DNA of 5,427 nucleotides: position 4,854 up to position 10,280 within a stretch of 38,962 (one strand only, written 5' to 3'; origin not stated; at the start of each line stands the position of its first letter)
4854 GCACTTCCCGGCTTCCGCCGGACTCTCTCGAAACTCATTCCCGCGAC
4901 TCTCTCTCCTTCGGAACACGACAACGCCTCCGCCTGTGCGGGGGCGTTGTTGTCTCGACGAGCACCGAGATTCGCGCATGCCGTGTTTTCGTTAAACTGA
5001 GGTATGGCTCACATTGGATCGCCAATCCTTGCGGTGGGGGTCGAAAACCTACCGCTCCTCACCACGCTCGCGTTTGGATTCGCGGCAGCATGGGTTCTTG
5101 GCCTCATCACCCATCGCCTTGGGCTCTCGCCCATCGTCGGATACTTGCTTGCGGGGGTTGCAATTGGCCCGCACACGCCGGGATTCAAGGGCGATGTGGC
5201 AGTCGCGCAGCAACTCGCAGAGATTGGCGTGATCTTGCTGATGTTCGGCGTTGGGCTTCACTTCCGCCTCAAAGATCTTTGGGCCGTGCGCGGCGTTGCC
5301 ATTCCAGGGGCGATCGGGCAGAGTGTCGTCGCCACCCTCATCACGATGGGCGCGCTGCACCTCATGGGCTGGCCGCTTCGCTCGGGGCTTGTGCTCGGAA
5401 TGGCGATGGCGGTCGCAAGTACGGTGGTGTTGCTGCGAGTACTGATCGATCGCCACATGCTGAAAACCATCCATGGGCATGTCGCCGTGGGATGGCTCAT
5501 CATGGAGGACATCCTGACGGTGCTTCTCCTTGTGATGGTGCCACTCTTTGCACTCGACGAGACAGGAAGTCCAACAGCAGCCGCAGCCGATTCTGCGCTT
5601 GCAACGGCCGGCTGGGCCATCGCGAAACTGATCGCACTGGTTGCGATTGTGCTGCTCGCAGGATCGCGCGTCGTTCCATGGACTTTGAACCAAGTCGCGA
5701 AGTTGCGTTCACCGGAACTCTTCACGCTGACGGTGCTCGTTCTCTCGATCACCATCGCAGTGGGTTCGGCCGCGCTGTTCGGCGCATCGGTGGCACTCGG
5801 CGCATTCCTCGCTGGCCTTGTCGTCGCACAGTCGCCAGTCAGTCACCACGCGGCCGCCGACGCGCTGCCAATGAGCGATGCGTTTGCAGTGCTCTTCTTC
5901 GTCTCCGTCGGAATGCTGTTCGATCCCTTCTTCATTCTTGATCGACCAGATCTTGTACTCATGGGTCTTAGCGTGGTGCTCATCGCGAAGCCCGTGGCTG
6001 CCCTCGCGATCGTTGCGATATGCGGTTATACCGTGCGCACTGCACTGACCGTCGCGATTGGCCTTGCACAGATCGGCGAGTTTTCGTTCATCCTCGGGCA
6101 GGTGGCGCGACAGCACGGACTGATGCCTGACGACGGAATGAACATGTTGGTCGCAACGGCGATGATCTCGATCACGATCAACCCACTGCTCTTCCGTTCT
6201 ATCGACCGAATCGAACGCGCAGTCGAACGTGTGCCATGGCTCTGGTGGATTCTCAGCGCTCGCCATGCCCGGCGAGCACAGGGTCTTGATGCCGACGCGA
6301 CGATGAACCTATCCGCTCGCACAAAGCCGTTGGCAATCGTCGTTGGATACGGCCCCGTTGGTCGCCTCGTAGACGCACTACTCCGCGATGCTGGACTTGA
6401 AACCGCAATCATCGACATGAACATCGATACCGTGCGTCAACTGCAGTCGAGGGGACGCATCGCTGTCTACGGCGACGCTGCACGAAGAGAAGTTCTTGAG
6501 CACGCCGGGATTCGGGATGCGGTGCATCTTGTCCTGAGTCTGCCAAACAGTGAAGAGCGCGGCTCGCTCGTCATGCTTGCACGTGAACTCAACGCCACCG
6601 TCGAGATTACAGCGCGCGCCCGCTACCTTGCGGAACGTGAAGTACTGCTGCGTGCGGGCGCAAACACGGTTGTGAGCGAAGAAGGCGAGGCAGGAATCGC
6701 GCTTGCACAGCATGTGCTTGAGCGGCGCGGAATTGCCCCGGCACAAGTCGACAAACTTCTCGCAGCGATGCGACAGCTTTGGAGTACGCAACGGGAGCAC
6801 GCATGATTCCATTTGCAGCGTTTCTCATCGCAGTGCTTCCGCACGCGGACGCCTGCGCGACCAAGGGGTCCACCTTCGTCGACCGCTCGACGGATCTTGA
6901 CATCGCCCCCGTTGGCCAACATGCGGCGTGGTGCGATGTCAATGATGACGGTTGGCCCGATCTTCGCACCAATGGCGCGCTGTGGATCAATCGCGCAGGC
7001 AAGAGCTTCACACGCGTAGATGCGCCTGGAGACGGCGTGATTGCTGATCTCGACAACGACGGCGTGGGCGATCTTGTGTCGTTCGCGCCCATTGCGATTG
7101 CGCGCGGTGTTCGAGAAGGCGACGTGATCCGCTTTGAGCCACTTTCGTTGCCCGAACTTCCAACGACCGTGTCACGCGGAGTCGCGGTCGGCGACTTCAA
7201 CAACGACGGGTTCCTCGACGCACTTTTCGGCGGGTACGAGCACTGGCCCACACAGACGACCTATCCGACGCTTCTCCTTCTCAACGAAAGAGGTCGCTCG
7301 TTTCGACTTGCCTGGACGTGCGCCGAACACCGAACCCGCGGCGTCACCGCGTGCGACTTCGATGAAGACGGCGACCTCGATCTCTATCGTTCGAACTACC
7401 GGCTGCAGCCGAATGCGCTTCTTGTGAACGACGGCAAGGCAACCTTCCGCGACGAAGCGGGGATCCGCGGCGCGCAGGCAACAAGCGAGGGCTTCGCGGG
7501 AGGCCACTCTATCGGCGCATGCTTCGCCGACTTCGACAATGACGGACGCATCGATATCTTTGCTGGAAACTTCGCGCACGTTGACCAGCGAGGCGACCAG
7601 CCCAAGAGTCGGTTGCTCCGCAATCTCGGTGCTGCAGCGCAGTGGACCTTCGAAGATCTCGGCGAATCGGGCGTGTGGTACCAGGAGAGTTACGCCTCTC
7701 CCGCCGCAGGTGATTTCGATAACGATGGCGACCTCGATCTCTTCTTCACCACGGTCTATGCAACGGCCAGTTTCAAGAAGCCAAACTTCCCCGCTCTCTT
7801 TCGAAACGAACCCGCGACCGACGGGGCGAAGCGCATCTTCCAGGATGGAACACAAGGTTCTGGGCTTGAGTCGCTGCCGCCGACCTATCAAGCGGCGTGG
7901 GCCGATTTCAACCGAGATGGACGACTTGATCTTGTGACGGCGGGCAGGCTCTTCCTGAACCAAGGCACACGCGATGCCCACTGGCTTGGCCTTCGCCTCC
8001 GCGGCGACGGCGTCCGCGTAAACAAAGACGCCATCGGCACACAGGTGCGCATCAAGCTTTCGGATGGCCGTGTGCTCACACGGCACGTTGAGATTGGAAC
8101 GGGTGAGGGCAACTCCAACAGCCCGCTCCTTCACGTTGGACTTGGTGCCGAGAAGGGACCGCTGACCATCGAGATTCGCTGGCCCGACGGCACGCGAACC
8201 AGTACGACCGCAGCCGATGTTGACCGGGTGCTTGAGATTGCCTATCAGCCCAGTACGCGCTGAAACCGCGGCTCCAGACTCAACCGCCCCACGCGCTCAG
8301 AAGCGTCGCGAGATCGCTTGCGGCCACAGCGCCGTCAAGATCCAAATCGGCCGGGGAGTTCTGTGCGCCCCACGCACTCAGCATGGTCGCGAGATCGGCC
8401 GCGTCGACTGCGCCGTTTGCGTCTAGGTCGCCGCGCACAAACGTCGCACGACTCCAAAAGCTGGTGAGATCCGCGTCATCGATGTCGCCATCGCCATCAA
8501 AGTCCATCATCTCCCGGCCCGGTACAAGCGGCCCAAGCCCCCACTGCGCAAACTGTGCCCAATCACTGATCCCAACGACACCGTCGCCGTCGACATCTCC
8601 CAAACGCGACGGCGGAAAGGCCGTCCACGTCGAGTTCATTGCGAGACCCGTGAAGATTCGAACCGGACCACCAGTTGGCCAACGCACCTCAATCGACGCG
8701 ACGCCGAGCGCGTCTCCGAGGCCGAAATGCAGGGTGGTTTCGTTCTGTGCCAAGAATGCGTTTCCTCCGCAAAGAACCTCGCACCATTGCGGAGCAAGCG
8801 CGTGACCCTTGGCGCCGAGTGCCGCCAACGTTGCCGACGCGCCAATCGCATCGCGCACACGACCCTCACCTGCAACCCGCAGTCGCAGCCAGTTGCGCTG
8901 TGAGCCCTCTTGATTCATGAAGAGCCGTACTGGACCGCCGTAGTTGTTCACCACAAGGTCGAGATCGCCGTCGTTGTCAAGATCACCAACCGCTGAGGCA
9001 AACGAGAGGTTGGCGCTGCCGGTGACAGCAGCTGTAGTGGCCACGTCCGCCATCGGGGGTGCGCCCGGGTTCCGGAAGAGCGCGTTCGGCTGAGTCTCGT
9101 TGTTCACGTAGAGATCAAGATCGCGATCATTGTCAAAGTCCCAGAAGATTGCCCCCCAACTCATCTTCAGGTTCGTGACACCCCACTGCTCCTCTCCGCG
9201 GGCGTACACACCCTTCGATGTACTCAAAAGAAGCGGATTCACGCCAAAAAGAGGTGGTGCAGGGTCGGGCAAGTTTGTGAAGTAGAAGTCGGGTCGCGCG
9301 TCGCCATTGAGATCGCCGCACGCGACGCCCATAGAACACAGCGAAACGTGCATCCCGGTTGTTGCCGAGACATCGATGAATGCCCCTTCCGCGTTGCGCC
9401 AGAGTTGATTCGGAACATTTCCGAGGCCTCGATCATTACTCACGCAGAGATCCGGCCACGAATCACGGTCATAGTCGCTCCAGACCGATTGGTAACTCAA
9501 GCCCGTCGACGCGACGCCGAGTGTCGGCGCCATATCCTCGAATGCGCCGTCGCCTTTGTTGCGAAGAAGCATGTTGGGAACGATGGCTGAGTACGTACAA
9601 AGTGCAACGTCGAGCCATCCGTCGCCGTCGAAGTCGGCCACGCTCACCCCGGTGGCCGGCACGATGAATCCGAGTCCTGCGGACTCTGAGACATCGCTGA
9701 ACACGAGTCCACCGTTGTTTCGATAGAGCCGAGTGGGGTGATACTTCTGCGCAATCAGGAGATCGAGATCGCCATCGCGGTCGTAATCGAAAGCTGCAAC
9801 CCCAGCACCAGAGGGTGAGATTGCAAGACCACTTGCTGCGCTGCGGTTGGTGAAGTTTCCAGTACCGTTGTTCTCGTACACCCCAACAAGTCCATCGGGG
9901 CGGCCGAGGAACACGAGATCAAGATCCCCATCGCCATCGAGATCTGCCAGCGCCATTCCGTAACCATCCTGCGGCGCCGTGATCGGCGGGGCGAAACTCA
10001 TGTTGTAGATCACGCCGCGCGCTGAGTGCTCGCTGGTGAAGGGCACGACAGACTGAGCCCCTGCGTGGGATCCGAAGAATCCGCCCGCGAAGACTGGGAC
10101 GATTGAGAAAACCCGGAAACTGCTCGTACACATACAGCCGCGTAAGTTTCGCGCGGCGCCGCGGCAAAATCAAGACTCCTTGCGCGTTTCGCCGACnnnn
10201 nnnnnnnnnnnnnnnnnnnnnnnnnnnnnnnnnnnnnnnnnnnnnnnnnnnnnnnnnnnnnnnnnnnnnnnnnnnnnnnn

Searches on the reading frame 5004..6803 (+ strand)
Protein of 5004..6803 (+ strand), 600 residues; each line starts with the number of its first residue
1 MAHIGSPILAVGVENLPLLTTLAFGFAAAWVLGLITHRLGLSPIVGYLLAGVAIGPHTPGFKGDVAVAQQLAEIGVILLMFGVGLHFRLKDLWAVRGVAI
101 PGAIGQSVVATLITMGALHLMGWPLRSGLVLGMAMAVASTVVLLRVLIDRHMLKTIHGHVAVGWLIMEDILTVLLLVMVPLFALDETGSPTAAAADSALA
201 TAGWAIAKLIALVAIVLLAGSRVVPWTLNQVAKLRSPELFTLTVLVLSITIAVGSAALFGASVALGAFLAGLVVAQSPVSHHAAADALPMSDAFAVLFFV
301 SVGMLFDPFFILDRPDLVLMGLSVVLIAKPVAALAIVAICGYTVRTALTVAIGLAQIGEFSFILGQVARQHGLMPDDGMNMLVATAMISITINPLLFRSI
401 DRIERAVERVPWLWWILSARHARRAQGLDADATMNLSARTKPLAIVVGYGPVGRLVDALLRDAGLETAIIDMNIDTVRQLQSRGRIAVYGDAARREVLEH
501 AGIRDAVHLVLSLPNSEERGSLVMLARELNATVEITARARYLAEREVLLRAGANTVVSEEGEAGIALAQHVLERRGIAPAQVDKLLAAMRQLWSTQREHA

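Call 48: search_protein_families(library=pfam, proteins=[window:5004-6803:+], max_evalue=0.0001)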
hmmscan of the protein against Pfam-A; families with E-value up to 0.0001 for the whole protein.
window:5004-6803:+ (600 aa): 2 families
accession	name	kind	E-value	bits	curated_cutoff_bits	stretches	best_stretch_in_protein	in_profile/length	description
PF00999.27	Na_H_Exchanger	-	1.2e-53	182.8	26.2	1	29-397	4-374/375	Sodium/hydrogen exchanger, transmembrane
PF02254.24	TrkA_N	-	1.7e-23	83.6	23.8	1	445-558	2-115/116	TrkA-N domain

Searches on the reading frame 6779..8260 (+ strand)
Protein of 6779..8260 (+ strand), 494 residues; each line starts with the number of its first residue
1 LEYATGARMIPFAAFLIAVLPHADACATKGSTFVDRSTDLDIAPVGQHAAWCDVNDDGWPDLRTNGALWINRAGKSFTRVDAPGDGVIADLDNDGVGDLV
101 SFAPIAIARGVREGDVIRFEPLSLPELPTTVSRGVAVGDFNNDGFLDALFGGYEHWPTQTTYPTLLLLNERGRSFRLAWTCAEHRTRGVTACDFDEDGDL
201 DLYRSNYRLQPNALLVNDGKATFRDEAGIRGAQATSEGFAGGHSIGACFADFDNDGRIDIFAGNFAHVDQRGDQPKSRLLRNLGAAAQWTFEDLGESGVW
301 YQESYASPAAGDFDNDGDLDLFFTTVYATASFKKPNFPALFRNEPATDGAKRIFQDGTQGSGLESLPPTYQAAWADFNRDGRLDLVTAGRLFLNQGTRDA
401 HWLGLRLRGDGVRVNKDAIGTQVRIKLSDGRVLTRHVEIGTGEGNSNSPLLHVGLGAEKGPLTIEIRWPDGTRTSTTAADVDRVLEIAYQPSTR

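Call 48: search_protein_families(library=pfam, proteins=[window:6779-8260:+], max_evalue=0.0001)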
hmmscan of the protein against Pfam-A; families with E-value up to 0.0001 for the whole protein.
window:6779-8260:+ (494 aa): 3 families
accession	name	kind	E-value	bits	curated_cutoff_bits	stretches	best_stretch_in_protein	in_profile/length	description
PF13517.12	FG-GAP_3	-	3.5e-27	95.2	26.9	2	193-261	1-60/61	FG-GAP-like repeat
PF01839.29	FG-GAP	-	3.6e-16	59.1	22.1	0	134-149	4-18/37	FG-GAP repeat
PF07593.17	UnbV_ASPIC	-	7.1e-14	51.9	23.4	1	418-485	1-67/68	ASPIC and UnbV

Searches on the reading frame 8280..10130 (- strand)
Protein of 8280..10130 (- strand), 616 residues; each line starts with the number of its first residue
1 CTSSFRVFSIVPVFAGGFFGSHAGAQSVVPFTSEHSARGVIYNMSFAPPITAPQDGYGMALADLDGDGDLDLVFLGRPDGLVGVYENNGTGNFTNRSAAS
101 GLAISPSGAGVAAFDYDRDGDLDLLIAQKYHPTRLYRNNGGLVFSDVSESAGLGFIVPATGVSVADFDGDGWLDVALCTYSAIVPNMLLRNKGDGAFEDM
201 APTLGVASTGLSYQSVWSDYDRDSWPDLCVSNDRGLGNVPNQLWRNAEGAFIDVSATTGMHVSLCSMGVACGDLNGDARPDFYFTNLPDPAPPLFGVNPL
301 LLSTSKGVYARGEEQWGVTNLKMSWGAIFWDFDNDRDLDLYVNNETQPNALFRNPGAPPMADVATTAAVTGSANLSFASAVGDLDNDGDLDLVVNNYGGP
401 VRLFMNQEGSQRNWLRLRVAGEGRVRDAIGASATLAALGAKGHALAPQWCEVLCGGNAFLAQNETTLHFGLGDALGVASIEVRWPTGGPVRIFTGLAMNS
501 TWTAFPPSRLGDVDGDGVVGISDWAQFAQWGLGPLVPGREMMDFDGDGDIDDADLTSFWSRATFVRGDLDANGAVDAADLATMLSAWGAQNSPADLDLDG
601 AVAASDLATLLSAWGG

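Call 48: search_protein_families(library=pfam, proteins=[window:8280-10130:-], max_evalue=0.0001)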
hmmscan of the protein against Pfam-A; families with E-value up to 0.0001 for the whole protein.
window:8280-10130:- (616 aa): 4 families
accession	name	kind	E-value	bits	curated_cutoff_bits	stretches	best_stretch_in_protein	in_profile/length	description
PF13517.12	FG-GAP_3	-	4.4e-46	155.8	26.9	5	63-126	1-61/61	FG-GAP-like repeat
PF07593.17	UnbV_ASPIC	-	2.2e-12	47.1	23.4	1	428-503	1-68/68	ASPIC and UnbV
PF01839.29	FG-GAP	-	6.5e-12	45.5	22.1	1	378-399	4-25/37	FG-GAP repeat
PF00404.24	Dockerin_1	-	3.4e-05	24.4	22.9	0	567-610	2-52/57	Dockerin type I domain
